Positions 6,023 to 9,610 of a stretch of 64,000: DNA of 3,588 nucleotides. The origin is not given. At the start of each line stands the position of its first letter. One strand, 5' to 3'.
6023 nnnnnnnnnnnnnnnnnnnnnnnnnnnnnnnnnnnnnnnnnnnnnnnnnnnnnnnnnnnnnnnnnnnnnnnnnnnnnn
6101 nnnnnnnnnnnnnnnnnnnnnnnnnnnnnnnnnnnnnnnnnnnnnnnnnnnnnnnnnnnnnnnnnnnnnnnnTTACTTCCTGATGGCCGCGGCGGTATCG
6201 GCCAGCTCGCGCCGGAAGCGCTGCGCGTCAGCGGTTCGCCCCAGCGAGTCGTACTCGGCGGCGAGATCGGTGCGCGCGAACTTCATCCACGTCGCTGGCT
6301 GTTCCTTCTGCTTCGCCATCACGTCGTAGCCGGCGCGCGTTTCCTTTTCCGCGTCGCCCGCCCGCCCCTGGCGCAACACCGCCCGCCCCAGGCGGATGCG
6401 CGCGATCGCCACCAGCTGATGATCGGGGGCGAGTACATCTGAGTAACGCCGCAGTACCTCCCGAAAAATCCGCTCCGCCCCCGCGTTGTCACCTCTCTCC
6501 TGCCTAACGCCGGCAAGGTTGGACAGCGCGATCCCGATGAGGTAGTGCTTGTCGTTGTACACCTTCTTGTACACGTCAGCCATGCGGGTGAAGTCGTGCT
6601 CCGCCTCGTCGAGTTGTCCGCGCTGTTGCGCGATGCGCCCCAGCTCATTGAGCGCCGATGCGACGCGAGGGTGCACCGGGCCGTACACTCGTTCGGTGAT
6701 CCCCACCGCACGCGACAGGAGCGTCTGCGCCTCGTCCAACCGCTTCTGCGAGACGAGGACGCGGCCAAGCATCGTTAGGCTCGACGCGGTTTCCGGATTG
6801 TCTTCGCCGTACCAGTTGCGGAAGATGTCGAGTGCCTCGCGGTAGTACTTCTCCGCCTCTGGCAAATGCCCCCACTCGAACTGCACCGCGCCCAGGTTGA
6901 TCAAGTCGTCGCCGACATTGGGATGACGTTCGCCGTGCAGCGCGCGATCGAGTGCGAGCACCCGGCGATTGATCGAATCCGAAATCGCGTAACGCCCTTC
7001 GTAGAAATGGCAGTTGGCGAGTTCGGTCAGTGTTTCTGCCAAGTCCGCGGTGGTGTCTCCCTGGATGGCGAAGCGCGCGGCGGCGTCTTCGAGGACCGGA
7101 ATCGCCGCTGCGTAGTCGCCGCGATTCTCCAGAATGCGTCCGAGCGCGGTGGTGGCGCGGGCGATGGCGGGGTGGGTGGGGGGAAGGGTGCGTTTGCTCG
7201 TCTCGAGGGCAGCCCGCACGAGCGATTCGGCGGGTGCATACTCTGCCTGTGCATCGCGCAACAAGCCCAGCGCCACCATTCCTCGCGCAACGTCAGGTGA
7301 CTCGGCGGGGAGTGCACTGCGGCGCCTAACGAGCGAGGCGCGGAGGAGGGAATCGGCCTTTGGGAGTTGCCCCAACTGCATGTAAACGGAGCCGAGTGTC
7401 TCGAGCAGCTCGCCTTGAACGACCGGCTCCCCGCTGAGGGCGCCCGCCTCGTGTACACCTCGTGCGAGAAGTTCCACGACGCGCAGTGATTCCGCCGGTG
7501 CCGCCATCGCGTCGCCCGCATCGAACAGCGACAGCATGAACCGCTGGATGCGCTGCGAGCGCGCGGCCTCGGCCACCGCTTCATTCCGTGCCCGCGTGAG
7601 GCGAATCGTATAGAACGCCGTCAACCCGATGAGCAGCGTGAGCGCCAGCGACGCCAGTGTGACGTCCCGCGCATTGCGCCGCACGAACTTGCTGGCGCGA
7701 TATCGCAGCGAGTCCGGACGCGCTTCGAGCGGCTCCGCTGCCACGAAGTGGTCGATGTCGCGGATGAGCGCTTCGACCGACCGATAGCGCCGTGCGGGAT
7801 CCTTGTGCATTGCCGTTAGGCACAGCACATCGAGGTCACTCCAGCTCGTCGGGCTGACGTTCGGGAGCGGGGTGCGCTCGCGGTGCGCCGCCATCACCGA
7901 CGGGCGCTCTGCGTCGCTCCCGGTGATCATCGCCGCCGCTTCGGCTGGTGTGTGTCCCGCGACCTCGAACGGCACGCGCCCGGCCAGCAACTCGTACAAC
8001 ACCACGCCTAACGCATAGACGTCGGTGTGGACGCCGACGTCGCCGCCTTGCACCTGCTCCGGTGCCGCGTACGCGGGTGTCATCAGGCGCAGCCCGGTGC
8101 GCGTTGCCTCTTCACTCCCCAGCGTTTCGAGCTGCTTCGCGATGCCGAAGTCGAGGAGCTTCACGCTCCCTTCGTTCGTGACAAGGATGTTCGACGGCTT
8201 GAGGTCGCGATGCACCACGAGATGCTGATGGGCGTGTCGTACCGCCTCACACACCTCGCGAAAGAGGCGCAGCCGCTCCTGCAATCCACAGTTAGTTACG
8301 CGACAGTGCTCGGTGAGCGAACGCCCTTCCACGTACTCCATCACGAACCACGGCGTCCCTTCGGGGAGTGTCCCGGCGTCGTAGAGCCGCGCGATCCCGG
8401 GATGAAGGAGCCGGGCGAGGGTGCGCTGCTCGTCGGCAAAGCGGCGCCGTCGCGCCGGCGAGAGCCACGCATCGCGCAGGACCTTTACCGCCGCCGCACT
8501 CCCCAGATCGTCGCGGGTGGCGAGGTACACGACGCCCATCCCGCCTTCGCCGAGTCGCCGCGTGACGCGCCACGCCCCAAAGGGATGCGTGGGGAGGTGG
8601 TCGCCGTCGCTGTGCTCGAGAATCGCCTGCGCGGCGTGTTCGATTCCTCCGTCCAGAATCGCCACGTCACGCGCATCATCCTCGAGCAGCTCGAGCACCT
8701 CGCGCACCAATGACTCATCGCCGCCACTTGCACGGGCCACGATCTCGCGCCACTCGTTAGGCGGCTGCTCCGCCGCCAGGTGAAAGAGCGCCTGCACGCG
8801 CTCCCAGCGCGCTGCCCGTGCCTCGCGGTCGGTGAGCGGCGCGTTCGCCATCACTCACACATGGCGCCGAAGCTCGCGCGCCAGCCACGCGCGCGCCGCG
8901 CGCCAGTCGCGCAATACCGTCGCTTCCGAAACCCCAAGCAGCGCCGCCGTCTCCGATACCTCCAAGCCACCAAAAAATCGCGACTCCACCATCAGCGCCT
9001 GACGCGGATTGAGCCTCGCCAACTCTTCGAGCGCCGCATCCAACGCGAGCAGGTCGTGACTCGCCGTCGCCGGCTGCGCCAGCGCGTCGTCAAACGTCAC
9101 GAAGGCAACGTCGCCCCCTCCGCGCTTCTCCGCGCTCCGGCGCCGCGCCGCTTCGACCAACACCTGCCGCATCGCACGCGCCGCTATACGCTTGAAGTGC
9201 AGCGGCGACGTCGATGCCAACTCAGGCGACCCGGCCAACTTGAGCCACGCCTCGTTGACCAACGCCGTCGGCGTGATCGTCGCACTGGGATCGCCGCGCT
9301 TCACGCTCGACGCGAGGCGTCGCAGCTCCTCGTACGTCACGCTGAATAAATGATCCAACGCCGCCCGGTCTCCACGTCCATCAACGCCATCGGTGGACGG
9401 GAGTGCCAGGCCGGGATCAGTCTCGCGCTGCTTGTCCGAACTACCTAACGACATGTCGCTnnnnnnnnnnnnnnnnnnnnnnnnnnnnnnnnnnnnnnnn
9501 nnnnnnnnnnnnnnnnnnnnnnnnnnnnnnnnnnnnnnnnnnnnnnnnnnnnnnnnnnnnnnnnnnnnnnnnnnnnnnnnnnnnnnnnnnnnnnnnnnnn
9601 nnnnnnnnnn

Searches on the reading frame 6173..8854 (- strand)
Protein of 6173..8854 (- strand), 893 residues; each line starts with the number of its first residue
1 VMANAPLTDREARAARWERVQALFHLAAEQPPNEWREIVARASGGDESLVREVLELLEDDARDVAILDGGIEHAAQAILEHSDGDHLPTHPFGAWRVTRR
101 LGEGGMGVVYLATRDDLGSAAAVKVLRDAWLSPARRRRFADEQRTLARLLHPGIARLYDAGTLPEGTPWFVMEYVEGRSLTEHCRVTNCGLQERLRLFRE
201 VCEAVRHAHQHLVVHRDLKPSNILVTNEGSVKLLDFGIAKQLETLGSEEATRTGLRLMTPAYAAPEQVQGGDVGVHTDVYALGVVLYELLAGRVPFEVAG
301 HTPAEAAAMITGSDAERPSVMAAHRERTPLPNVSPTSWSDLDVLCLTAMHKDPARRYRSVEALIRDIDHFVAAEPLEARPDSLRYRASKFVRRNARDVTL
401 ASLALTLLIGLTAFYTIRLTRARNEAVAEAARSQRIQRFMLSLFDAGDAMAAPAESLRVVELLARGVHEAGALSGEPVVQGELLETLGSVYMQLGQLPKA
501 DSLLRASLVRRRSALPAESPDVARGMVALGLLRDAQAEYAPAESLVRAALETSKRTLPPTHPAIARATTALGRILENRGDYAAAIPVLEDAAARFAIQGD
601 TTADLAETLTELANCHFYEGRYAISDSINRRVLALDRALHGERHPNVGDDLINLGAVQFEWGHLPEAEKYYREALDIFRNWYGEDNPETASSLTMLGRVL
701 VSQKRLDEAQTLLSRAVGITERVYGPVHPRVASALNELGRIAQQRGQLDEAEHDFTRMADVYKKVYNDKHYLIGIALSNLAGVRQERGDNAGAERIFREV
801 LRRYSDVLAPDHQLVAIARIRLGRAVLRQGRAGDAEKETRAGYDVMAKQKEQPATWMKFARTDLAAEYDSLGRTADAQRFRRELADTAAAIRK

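Call 35: search_protein_families(library=pfam, max_evalue=1e-8, proteins=[window:6173-8854:-])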
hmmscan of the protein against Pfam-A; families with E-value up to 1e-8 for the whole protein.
window:6173-8854:- (893 aa): 13 families
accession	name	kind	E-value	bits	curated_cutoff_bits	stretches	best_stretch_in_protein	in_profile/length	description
PF13424.12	TPR_12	-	1.5e-57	192.1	30.1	4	604-679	1-76/77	Tetratricopeptide repeat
PF00069.31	Pkinase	-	7.2e-47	160.4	31.7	1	96-361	2-256/263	Protein kinase domain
PF13374.12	TPR_10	-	2.7e-40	135.7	27.5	0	689-729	1-41/42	Tetratricopeptide repeat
PF07714.23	PK_Tyr_Ser-Thr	-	5.1e-32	111.6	23.1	1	97-315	3-210/258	Protein tyrosine and serine/threonine kinase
PF24885.1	TPR_NPHP3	-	4.7e-31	108.4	100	1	629-722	116-215/239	Nephrocystin-3 TPR domain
PF17874.7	TPR_MalT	-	8.1e-19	68.5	45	1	560-719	35-190/336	MalT-like TPR region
PF07719.23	TPR_2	-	4.9e-18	64.1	27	0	732-758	1-27/34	Tetratricopeptide repeat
PF00515.34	TPR_1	-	9.3e-17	60.5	27.8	0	651-679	4-32/34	Tetratricopeptide repeat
PF13181.12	TPR_8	-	7.9e-14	51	25.7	0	690-720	1-31/34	Tetratricopeptide repeat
PF14559.12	TPR_19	-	2.2e-10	41.2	25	0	668-716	4-51/68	Tetratricopeptide repeat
PF13432.12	TPR_16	-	3.3e-10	40.7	32.7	0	695-755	2-53/65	Tetratricopeptide repeat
PF13176.12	TPR_7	-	8.1e-10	38.4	27.9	0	569-592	3-28/36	Tetratricopeptide repeat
PF13431.12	TPR_17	-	1.1e-09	38.2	24.4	0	728-752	9-33/34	Tetratricopeptide repeat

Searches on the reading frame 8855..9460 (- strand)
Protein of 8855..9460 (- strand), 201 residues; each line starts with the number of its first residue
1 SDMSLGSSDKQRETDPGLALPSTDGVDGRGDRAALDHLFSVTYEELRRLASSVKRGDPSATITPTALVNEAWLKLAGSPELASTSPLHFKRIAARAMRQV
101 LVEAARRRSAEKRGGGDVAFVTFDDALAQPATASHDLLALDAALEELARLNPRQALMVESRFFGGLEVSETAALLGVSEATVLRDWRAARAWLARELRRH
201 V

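Call 35: search_protein_families(library=pfam, max_evalue=1e-8, proteins=[window:8855-9460:-])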
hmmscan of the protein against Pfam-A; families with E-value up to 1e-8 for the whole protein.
window:8855-9460:- (201 aa): 1 family
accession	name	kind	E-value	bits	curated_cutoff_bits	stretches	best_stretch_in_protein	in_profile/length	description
PF07638.17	Sigma70_ECF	-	3e-42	145.1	21.1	1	29-198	13-184/185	ECF sigma factor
